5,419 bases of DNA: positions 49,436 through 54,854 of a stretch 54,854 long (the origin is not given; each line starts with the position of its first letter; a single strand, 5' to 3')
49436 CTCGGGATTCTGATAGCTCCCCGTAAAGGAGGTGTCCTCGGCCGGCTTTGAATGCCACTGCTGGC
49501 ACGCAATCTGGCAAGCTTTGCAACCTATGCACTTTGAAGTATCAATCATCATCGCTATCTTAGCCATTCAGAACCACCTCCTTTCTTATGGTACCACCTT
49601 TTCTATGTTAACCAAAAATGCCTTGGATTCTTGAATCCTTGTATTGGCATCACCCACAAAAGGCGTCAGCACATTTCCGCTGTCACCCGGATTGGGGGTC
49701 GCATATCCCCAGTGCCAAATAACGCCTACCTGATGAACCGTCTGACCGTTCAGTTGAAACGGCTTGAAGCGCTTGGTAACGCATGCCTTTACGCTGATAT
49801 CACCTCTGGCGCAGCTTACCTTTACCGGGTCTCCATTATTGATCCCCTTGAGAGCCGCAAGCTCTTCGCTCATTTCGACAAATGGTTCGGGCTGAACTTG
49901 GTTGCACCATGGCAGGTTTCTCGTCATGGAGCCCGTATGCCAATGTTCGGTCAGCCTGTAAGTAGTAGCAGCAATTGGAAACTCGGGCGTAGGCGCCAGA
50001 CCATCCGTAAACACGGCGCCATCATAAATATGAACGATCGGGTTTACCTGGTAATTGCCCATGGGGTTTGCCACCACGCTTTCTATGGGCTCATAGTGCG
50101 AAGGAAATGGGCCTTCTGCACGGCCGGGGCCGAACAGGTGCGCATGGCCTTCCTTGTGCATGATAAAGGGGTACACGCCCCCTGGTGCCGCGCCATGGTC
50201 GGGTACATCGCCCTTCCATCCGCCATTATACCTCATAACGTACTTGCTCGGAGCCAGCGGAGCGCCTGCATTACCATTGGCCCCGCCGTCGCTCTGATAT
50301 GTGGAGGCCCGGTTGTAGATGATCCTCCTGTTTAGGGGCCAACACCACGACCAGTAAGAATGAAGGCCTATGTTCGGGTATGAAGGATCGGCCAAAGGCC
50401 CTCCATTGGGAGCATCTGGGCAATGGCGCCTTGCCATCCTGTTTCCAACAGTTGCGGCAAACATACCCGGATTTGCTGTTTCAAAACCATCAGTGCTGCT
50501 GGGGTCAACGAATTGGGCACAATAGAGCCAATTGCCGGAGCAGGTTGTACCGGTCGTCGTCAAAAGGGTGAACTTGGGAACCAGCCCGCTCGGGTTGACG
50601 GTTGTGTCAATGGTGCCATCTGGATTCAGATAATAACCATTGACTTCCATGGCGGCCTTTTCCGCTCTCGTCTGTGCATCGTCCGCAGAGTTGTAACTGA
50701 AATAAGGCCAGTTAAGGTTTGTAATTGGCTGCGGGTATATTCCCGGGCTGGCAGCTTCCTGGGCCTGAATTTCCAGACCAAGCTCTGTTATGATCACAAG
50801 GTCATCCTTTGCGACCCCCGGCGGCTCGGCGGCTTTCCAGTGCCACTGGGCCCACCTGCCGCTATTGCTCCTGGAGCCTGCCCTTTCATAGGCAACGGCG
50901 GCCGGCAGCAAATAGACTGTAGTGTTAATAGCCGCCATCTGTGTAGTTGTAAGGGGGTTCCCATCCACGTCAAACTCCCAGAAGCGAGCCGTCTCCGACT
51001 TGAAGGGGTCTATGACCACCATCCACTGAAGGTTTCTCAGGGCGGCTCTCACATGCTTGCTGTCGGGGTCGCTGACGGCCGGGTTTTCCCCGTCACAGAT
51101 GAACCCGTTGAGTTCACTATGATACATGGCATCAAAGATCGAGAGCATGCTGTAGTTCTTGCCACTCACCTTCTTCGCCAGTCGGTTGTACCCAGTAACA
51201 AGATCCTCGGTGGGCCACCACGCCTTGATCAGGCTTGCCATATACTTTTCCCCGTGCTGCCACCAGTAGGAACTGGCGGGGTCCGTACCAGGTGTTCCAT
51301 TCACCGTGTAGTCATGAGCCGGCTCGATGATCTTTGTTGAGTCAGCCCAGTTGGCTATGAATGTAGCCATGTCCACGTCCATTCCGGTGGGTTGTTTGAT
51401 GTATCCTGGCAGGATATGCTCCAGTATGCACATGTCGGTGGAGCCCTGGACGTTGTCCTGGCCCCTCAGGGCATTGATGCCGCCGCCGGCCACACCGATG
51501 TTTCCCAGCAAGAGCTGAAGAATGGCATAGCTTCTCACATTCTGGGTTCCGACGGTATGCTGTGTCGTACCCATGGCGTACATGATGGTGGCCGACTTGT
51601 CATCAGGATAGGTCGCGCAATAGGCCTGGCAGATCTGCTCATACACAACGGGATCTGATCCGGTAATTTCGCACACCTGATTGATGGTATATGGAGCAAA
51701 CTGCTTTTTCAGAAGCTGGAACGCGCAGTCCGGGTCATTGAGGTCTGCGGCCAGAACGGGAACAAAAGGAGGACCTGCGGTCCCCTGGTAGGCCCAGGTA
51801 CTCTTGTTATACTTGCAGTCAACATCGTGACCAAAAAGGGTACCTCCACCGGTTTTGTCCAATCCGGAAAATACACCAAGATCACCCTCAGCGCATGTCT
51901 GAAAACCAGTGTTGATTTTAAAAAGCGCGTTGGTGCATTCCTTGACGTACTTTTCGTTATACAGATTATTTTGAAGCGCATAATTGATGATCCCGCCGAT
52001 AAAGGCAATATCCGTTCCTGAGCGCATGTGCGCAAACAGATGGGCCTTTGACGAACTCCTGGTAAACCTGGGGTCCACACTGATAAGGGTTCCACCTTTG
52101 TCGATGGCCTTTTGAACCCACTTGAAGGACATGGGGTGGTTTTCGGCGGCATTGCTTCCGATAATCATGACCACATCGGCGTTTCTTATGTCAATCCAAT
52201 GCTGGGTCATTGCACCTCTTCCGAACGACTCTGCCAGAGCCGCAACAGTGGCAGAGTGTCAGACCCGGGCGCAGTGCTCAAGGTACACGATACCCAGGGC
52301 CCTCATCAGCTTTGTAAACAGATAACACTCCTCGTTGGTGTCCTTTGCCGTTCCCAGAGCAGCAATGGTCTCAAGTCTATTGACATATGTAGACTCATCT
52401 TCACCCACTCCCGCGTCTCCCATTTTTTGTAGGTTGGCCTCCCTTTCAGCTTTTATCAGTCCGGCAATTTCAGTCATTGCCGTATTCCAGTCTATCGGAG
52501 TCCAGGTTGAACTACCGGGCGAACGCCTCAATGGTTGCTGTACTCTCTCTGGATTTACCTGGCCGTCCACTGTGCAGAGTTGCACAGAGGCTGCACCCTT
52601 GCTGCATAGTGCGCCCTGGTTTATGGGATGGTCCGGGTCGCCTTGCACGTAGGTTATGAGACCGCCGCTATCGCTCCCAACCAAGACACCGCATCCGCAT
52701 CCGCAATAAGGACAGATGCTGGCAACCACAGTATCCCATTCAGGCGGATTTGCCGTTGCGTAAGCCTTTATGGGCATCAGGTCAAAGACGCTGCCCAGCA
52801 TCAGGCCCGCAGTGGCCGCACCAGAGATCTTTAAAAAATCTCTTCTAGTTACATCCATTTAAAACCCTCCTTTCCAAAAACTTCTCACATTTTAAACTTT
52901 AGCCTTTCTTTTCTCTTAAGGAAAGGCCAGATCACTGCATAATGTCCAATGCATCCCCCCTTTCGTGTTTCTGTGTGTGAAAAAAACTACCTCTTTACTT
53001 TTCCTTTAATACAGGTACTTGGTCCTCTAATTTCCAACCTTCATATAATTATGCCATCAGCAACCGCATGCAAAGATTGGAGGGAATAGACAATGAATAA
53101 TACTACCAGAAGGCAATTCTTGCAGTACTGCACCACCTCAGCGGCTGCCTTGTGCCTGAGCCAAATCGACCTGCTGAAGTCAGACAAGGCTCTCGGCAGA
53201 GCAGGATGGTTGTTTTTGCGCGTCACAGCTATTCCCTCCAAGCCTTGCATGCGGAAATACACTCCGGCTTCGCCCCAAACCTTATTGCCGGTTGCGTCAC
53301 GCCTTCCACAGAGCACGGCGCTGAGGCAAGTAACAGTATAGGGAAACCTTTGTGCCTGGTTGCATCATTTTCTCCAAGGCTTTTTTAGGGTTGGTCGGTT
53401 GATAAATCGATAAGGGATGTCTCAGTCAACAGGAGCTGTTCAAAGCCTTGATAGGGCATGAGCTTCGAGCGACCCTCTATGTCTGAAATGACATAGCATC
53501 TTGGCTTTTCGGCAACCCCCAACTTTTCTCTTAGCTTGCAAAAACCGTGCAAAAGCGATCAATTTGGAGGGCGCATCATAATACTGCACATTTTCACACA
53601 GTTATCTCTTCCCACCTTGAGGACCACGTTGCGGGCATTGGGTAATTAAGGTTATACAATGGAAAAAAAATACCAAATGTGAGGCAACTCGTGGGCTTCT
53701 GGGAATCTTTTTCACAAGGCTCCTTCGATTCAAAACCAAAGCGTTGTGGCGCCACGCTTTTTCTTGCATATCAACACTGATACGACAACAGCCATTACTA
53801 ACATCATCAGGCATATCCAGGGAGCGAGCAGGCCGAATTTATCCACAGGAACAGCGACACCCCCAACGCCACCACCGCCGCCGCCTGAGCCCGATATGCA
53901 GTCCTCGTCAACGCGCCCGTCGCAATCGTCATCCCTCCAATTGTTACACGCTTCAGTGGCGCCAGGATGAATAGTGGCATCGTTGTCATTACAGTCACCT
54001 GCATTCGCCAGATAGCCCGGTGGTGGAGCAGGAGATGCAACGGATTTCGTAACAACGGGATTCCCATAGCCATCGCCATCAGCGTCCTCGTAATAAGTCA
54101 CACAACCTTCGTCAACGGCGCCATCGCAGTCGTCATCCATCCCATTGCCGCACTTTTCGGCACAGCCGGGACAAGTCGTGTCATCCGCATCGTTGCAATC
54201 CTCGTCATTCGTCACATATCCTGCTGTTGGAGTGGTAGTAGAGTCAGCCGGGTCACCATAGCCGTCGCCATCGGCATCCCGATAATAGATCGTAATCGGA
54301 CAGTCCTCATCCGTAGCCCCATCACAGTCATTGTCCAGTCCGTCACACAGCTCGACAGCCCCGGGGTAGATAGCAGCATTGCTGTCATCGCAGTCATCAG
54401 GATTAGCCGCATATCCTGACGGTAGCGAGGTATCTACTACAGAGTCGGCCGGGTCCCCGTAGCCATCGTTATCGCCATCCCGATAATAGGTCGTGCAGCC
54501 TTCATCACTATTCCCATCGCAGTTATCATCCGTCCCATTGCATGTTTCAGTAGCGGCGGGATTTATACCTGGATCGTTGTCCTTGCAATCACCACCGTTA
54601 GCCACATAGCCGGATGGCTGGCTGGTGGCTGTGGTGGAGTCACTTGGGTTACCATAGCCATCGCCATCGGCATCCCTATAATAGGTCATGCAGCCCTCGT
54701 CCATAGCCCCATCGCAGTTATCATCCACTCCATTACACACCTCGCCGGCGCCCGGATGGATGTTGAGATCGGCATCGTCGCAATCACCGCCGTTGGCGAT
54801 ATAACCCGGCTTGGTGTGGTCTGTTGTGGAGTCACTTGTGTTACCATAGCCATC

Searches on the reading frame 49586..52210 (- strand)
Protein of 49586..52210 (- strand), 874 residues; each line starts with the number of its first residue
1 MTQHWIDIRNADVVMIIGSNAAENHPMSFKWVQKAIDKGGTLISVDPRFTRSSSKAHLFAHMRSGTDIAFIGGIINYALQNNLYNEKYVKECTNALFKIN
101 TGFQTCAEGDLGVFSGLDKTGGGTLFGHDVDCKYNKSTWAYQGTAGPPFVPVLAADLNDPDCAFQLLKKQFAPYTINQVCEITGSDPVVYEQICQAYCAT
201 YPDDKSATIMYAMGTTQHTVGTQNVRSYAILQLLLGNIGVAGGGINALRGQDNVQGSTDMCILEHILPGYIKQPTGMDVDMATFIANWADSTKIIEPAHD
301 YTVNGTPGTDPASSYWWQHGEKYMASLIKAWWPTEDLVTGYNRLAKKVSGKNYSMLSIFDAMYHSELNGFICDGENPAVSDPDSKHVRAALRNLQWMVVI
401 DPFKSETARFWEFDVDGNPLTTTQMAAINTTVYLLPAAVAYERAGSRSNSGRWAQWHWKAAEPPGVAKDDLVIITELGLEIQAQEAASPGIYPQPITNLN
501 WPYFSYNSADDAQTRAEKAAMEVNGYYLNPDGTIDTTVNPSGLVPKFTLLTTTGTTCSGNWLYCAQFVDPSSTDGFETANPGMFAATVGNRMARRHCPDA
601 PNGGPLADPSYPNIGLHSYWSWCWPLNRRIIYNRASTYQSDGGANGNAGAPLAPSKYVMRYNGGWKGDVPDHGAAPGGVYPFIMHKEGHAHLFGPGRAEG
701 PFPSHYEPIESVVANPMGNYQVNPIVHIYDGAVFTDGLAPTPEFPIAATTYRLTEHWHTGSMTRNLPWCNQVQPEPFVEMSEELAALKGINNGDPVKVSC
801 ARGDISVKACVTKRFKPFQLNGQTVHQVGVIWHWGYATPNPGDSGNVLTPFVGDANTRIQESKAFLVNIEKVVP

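Call 56: search_protein_families(library=pfam, proteins=[window:49586-52210:-])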
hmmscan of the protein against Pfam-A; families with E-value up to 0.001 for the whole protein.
window:49586-52210:- (874 aa): 2 families
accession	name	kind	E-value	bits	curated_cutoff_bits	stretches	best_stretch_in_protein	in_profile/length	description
PF00384.28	Molybdopterin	-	5e-22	78.8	24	1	4-410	101-303/353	Molybdopterin oxidoreductase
PF01568.27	Molydop_binding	-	4.3e-14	52.9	26.8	1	748-817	3-71/110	Molydopterin dinucleotide binding domain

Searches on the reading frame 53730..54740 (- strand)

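Call 56: search_protein_families(library=pfam, proteins=[window:53730-54740:-])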
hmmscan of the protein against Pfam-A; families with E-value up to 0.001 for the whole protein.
window:53730-54740:- (336 aa): 1 family
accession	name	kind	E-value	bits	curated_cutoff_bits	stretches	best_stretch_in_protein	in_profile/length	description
PF11617.13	Cu-binding_MopE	-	5.9e-42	142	27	4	116-145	1-30/30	Putative metal-binding motif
